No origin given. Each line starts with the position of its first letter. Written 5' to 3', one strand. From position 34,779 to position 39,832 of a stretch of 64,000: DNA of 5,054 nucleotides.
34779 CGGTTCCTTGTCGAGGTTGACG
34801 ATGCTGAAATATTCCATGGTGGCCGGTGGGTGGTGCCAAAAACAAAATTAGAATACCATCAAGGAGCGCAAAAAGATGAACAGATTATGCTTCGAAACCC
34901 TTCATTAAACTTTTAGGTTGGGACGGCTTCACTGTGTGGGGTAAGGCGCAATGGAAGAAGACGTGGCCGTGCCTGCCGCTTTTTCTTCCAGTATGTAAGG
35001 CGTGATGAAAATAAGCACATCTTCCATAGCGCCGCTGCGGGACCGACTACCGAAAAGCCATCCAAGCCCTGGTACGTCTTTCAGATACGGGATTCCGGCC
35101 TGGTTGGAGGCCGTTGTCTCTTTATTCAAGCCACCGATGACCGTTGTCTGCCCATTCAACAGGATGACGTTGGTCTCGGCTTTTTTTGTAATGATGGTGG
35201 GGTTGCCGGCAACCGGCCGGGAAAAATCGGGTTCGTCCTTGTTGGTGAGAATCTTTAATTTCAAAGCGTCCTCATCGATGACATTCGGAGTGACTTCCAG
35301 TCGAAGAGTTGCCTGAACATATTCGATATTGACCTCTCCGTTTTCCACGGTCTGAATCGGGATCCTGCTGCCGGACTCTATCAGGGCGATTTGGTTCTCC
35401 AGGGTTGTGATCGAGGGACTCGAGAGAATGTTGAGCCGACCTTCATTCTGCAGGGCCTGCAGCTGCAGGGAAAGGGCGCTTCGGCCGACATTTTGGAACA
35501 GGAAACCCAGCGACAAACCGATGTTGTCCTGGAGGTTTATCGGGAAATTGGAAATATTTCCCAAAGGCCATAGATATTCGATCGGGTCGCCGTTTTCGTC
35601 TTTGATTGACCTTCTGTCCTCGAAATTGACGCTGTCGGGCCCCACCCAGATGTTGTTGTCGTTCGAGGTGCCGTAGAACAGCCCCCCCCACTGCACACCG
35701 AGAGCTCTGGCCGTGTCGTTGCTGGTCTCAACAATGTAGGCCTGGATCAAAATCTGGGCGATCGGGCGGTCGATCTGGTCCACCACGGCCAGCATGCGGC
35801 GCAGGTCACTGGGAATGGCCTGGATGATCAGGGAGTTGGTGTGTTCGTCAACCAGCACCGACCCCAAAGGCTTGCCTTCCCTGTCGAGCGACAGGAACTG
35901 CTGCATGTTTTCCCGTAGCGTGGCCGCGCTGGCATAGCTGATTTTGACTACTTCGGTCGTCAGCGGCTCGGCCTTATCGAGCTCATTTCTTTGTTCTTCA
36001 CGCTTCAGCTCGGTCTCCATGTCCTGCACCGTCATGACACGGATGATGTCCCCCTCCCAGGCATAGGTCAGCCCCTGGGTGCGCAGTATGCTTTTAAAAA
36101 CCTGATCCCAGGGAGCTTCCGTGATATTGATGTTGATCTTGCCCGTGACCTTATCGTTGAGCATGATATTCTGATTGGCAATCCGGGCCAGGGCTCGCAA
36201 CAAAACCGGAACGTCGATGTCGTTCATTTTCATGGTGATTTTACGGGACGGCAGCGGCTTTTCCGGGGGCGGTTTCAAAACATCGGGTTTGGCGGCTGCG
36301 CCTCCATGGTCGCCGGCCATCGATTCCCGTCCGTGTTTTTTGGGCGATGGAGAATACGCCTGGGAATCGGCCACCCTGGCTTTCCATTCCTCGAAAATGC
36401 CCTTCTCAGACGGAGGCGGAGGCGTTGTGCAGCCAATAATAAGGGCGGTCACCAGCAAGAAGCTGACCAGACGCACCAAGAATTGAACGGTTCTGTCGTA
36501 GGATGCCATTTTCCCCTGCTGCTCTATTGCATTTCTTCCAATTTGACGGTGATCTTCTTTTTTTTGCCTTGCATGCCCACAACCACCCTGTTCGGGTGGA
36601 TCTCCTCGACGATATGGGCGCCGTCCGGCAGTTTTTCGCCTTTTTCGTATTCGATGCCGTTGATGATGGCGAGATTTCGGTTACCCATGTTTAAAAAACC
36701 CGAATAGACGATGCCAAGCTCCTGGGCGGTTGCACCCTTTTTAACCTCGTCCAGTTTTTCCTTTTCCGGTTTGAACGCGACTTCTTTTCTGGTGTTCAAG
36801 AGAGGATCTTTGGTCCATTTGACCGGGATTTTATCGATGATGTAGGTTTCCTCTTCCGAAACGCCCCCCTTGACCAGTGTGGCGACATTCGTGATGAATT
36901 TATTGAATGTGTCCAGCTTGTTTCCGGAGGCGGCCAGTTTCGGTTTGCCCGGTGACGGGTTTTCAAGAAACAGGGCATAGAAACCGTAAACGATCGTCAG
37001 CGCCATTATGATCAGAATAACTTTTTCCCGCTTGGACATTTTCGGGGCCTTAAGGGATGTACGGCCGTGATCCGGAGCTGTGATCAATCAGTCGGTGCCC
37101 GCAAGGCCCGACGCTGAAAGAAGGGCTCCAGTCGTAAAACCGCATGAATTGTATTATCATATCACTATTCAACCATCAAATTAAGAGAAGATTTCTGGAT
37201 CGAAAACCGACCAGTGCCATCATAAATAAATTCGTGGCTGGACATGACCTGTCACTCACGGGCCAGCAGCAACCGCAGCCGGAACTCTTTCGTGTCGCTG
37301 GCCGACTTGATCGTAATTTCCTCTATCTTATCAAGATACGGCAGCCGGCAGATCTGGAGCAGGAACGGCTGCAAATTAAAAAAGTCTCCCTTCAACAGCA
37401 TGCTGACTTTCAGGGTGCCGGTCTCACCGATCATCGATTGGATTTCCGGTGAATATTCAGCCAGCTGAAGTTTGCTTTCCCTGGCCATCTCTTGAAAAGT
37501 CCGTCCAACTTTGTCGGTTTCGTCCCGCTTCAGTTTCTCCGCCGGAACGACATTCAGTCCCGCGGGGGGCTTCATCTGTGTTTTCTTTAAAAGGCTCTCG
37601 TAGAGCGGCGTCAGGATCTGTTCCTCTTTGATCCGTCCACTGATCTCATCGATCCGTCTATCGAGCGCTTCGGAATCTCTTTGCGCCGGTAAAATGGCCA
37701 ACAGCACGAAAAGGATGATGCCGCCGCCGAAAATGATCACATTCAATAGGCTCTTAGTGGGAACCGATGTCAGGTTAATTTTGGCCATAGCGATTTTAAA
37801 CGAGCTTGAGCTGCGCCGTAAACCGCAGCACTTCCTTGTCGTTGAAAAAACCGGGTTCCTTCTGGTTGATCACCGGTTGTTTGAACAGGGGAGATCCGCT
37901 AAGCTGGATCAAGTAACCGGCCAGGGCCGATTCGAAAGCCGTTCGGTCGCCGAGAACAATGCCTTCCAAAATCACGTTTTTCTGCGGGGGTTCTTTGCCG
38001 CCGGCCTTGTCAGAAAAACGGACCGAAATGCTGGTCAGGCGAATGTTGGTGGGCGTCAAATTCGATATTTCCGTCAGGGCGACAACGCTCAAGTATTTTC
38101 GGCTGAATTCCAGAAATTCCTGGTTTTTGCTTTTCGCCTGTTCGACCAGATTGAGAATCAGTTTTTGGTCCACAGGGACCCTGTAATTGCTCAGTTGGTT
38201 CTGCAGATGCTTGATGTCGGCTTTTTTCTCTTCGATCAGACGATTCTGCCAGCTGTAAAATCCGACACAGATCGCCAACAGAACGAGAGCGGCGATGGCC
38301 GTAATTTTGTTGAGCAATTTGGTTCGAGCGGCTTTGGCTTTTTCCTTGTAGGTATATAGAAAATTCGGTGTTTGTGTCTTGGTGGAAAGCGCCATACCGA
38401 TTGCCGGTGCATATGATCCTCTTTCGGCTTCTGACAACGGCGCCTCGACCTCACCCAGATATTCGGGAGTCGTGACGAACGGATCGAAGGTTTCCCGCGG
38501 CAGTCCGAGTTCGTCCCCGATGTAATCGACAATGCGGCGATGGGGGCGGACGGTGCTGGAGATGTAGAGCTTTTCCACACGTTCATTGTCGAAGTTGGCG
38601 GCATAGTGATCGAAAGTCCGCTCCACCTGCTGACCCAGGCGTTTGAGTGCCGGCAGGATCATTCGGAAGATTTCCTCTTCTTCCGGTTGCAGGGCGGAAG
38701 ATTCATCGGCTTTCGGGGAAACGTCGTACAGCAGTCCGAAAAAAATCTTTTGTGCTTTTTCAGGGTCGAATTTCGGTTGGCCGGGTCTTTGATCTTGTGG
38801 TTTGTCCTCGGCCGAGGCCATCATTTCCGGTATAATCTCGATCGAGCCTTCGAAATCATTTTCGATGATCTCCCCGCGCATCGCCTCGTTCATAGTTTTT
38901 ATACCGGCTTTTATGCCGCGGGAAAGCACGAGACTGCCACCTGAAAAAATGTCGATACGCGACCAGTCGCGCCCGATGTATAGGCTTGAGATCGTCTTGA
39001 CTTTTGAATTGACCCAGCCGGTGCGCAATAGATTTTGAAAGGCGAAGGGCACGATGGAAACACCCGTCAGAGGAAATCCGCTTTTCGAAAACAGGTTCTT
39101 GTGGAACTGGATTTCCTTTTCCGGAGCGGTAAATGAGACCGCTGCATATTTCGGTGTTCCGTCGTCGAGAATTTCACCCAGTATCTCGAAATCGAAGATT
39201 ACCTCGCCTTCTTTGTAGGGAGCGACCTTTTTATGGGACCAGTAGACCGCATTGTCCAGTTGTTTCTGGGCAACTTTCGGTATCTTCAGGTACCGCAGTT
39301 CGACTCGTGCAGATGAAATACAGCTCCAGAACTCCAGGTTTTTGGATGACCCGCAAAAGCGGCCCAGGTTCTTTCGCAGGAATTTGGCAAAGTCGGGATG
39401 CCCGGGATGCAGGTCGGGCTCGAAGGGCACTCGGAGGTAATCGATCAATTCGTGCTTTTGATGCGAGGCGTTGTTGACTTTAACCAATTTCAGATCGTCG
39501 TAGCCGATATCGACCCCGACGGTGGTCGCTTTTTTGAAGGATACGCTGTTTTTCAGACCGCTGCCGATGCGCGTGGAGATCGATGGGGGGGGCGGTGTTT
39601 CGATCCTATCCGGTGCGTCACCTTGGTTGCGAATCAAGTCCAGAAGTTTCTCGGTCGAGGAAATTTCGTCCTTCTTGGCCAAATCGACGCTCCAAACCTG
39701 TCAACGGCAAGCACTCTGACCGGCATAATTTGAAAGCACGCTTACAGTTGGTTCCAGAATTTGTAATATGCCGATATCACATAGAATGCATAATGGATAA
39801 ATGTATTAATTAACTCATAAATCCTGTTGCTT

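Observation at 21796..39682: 18-kb MSHA-type type IV pilus locus with a non-canonical parts list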

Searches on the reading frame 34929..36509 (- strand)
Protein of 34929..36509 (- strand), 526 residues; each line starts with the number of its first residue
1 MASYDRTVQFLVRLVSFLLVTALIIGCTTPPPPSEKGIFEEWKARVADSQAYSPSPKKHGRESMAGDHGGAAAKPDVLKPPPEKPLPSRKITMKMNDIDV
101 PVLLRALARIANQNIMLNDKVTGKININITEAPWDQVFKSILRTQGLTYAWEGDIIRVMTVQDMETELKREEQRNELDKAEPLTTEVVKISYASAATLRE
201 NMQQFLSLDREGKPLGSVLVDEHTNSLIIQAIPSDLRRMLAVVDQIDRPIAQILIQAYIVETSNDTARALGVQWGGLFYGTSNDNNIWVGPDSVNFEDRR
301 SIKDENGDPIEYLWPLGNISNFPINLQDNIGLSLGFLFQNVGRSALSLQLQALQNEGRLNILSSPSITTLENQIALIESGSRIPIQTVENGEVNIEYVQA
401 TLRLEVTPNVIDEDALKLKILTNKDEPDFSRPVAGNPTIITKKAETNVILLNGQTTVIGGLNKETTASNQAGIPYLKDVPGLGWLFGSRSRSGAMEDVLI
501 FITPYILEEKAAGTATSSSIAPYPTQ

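Call 4: search_protein_families(library=pfam, proteins=[window:34929-36509:-], max_evalue=0.01)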
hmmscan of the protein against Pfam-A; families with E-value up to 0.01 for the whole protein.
window:34929-36509:- (526 aa): 4 families
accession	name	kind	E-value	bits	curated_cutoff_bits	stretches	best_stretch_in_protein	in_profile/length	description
PF00263.26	Secretin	-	1.3e-43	149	27.5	1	352-507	1-168/169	Bacterial type II and III secretion system protein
PF03958.22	Secretin_N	-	1.3e-10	41.7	28.2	1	185-252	1-69/69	Bacterial type II/III secretion system short domain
PF21305.2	type_II_gspD_N0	-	9.4e-08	32.2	27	1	94-158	2-71/71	GspD-like, N0 domain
PF07660.19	STN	-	3.8e-06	27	28.4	1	117-159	5-50/52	Secretin and TonB N terminus short domain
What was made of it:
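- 34929..36509 (-): Outer-membrane secretin (526 aa), predicted to be a lipoprotein (lipobox IIGC). It has N0, one N1 and the secretin domain, and no AMIN domain. Secretin 149 bits, Secretin_N and GspD N0 (call 4).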

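Call 6: search_protein_families(library=ncbifam, proteins=[window:34929-36509:-], max_evalue=0.001)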
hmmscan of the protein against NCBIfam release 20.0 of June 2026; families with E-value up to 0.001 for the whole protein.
window:34929-36509:- (526 aa): 9 families
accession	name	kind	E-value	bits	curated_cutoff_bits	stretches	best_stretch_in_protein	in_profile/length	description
TIGR02515.1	IV_pilus_PilQ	subfamily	2.4e-96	323.3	284.35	1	89-507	2-427/428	type IV pilus secretin PilQ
TIGR02517.1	type_II_gspD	equivalog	5.5e-68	229.9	351.35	2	217-512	302-595/600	type II secretion system secretin GspD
NF010083.0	PRK13568.1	equivalog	6.3e-60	203.1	554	2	89-275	26-211/419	DNA uptake porin HofQ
NF007851.2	PRK10560.1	exception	6.7e-48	163.5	598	2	89-274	22-202/412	DNA uptake porin HofQ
TIGR02516.1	type_III_yscC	equivalog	6e-36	124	238.45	1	216-508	199-462/463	type III secretion system outer membrane ring subunit SctC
TIGR02519.1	pilus_MshL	equivalog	4.9e-27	94.7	250.2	1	219-507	2-290/290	pilus (MSHA type) biogenesis protein MshL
NF011873.0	PRK15346.1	equivalog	1e-17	64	524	1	346-491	329-478/499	EscC/YscC/HrcC family type III secretion system outer membrane ring protein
NF042912.1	Amuc_1098_fam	equivalog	8.5e-13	47.2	750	1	437-507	726-796/805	Amuc_1098 family type IV pilus outer membrane protein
TIGR02520.1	pilus_B_mal_scr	equivalog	1.2e-09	37.3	287.65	1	347-505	340-512/513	PilN family type IVB pilus formation outer membrane protein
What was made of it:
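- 34929..36509 (-): TIGR02519 MshL 94.7 bits, below 250 (call 6).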

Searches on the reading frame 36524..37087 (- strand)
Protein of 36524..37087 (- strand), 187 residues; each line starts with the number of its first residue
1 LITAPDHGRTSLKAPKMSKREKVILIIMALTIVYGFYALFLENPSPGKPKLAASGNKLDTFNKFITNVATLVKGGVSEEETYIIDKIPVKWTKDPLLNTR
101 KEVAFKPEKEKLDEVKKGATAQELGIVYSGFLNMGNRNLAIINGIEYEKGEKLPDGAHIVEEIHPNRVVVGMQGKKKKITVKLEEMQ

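Call 4: search_protein_families(library=pfam, proteins=[window:36524-37087:-], max_evalue=0.01)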
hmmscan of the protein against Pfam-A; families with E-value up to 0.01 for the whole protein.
window:36524-37087:- (187 aa): 1 family
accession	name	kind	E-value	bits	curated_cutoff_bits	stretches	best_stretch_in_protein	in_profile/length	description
PF16537.11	T2SSB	-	0.00013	22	28.4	1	139-178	19-57/60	Type II secretion system protein B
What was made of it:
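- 36524..37087 (-): Small bitopic protein with a C-terminal HR-type domain, GspB/ExeB-like (187-aa ORF; the likely start is Met17, giving 171 aa). It sits where PilP or MshK would. T2SSB at 22 bits, below the 28.4 cutoff (call 4).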

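Call 6: search_protein_families(library=ncbifam, proteins=[window:36524-37087:-], max_evalue=0.001)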
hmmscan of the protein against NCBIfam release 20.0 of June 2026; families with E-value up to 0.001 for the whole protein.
window:36524-37087:- (187 aa): 0 families

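Call 64: search_protein_families(library=pfam, alignment_id=A4, max_evalue=0.01)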
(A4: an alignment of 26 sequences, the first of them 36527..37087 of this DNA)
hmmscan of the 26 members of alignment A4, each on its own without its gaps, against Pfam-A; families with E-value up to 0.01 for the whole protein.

A. member 1, window:36527-37087:- (187 aa): 1 family
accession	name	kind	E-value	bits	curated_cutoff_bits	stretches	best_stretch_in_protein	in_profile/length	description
PF16537.11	T2SSB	-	0.00013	22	28.4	1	139-178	19-57/60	Type II secretion system protein B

B. families by the number of members that match (of 26 scanned): 4 families
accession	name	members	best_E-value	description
PF16537.11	T2SSB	17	9.8e-06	Type II secretion system protein B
PF11356.14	T2SSC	1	0.0009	Type II secretion system protein C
PF04612.17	T2SSM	1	0.0028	Type II secretion system (T2SS), protein M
PF23893.1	Y4YQ_C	1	0.0089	Uncharacterised protein Y4YQ C-terminal domain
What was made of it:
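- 36524..37087 (-): 17 of 26 orthologues hit T2SSB and none hit PilP (call 64).
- GspB-like domain: found in 17 of 26 p187 orthologues (call 64).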

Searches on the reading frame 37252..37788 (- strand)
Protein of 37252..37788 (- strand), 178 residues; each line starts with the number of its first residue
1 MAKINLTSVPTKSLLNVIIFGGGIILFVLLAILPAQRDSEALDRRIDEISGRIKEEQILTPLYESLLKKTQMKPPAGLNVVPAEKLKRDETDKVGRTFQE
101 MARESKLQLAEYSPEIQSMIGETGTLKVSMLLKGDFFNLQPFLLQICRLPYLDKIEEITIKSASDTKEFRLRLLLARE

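Call 4: search_protein_families(library=pfam, proteins=[window:37252-37788:-], max_evalue=0.01)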
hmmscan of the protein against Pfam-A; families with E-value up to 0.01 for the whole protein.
window:37252-37788:- (178 aa): 1 family
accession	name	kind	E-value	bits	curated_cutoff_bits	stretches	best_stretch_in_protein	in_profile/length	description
PF04350.18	PilO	-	0.0078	16.8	22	0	90-171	51-132/145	Pilus assembly protein, PilO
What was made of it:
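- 37252..37788 (-): PilO-like bitopic protein (178 aa). Pfam PilO at 16.8 bits, below the cutoff (call 4).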

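Call 6: search_protein_families(library=ncbifam, proteins=[window:37252-37788:-], max_evalue=0.001)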
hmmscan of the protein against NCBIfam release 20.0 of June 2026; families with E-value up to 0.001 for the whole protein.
window:37252-37788:- (178 aa): 0 families

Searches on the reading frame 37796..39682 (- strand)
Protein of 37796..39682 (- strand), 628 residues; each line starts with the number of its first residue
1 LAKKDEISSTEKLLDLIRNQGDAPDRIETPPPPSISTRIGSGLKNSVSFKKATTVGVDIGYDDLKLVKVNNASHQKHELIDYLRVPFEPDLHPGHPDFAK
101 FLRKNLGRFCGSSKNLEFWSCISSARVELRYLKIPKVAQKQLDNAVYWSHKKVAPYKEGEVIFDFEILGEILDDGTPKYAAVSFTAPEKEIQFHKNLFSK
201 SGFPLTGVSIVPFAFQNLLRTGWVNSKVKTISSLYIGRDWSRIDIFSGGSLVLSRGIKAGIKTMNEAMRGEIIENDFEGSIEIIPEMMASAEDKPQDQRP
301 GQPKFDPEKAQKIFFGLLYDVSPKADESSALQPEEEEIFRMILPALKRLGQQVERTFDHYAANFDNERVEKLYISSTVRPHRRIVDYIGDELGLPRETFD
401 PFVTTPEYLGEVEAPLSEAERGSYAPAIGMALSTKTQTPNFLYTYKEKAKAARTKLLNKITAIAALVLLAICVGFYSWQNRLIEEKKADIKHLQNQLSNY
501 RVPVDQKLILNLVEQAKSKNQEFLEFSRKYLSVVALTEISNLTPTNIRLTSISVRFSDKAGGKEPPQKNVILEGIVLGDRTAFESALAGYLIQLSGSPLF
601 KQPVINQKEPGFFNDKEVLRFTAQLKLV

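Call 4: search_protein_families(library=pfam, proteins=[window:37796-39682:-], max_evalue=0.01)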
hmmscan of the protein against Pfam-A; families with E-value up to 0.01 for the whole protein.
window:37796-39682:- (628 aa): 1 family
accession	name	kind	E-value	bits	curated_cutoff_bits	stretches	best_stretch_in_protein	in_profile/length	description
PF11104.14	PilM_2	-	9e-09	35.1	27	2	56-267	1-218/340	Type IV pilus assembly protein PilM;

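Call 6: search_protein_families(library=ncbifam, proteins=[window:37796-39682:-], max_evalue=0.001)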
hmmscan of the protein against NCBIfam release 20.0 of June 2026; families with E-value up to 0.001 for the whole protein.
window:37796-39682:- (628 aa): 2 families
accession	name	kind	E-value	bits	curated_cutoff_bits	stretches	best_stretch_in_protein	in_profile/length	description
TIGR01175.1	pilM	subfamily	3.2e-16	59.3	133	1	50-432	1-345/348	type IV pilus assembly protein PilM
NF045709.1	Amuc_1101_fam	equivalog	1.1e-11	44.3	650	1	312-525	231-442/608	Amuc_1101 family PilM-like pilus complex protein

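Call 14: find_homologous_proteins(query=window:37796-39682:-, max_evalue=0.00001)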
Query window:37796-39682:- (628 aa): 1195 proteins with E <= 0.00001 among 8000 candidates; the best 120 are listed.
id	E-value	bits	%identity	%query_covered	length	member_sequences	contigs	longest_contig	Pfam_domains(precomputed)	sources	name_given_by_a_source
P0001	0.0e+0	1354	96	100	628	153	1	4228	PF11104.15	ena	-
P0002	0.0e+0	1301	92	100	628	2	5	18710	PF11104.15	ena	-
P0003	0.0e+0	1184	83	100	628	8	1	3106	PF11104.15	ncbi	-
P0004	0.0e+0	1172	83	100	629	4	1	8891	PF11104.15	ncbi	ncbi:MAG: hypothetical protein WAM73_01700 [Desulfobacterales bacterium]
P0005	0.0e+0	1167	82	100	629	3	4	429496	PF11104.15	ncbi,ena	ncbi:MAG: hypothetical protein WAL90_12695 [Desulfobacterales bacterium]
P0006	0.0e+0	1159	81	100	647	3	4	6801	PF11104.15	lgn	-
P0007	8.1e-295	997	69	100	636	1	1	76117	PF11104.15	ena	-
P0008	1.0e-294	997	69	100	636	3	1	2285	PF11104.15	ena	-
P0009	1.5e-294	996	71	100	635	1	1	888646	PF11104.15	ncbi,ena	-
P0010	8.4e-292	987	70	100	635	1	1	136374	PF11104.15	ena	-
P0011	1.2e-291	987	70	100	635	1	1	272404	PF11104.15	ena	-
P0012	3.1e-291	985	69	100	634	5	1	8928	PF11104.15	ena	-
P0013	1.6e-289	980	68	100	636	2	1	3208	PF11104.15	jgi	jgi:Tfp pilus assembly PilM family ATPase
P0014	3.3e-288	975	69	100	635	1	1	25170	PF11104.15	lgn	-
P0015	2.9e-287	972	68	100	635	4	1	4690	PF11104.15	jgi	-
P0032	5.2e-234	796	57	100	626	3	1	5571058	PF11104.15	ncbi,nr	ncbi:MAG: hypothetical protein JSU83_13570 [Deltaproteobacteria bacterium]|nr:MAG: hypothetical prot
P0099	1.2e-184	633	49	100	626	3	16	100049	PF11104.15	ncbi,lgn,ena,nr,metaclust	ncbi:hypothetical protein D1BOALGB6SA_6245 [Olavius sp. associated proteobacterium Delta 1]|nr:hypot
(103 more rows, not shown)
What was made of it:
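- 37796..39682 (-): PilM/PilN-type fusion (628 aa): cytoplasmic actin-like PilM domain, one TM segment, then a periplasmic C-terminal region. More than 1195 homologues, nearly all from Desulfobacterales (call 14).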

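Call 15: find_encoding_contigs(protein=P0032, flank=10000, max_places=1)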
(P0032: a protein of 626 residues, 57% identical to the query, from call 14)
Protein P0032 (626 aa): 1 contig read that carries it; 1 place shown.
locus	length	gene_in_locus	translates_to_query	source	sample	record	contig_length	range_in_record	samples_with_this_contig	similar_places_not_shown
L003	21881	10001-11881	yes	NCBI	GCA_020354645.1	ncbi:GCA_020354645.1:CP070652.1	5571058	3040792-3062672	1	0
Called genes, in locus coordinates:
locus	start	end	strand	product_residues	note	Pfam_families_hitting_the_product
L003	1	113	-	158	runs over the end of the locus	-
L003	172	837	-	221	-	PF02190:LON_substr_bdg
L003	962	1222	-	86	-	PF07027:DUF1318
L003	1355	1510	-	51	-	-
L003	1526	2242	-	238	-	-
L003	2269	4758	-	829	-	PF13116:YhdP (faint)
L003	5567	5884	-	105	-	PF00515:TPR_1 (weak), PF07719:TPR_2 (faint), PF13414:TPR_11, PF13424:TPR_12 (faint), PF13431:TPR_17, PF00515:TPR_1, PF13181:TPR_8 (weak), PF13414:TPR_11, +2 more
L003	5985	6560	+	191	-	PF13382:Adenine_deam_C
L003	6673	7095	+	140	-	PF03061:4HBT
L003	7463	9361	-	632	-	PF00989:PAS, PF13188:PAS_8 (faint), PF13426:PAS_9 (faint), PF08447:PAS_3 (weak), PF00512:HisKA (weak), PF02518:HATPase_c, PF00072:Response_reg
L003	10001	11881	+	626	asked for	PF11104:PilM_2 (weak)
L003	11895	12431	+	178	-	-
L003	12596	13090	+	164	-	-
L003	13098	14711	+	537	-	PF21305:type_II_gspD_N0 (weak), PF07660:STN (weak), PF03958:Secretin_N, PF00263:Secretin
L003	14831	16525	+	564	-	PF01637:ATPase_2 (weak), PF13401:AAA_22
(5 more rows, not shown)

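Call 16: find_encoding_contigs(protein=P0099, flank=10000, max_places=1)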
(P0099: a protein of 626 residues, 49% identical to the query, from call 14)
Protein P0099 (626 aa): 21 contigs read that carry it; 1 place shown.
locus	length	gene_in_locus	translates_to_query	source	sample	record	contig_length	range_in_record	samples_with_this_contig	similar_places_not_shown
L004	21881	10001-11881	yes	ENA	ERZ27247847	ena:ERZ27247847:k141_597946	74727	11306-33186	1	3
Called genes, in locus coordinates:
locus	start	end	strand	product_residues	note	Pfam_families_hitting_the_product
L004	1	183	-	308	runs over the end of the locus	PF00892:EamA, PF03151:TPT (weak), PF00892:EamA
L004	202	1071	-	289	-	PF04055:Radical_SAM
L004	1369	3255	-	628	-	PF00072:Response_reg, PF00512:HisKA (weak), PF02518:HATPase_c, PF00072:Response_reg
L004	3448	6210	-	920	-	PF00989:PAS, PF08448:PAS_4, PF13188:PAS_8 (weak), PF13426:PAS_9, PF00512:HisKA, PF02518:HATPase_c, PF00072:Response_reg, PF01627:Hpt, +1 more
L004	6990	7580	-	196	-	PF25601:AAA_lid_14, PF02954:HTH_8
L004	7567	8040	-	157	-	PF00158:Sigma54_activat, PF14532:Sigma54_activ_2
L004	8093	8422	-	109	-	PF07238:PilZ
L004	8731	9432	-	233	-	PF00196:GerE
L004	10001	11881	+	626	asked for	PF11104:PilM_2 (weak)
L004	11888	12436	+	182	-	-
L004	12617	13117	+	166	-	-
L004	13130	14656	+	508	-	PF03958:Secretin_N (weak), PF00263:Secretin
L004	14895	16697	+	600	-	PF01637:ATPase_2 (weak), PF13401:AAA_22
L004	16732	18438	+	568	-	PF05157:MshEN, PF00437:T2SSE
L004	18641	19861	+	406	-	PF28597:T2SSF_N, PF00482:T2SSF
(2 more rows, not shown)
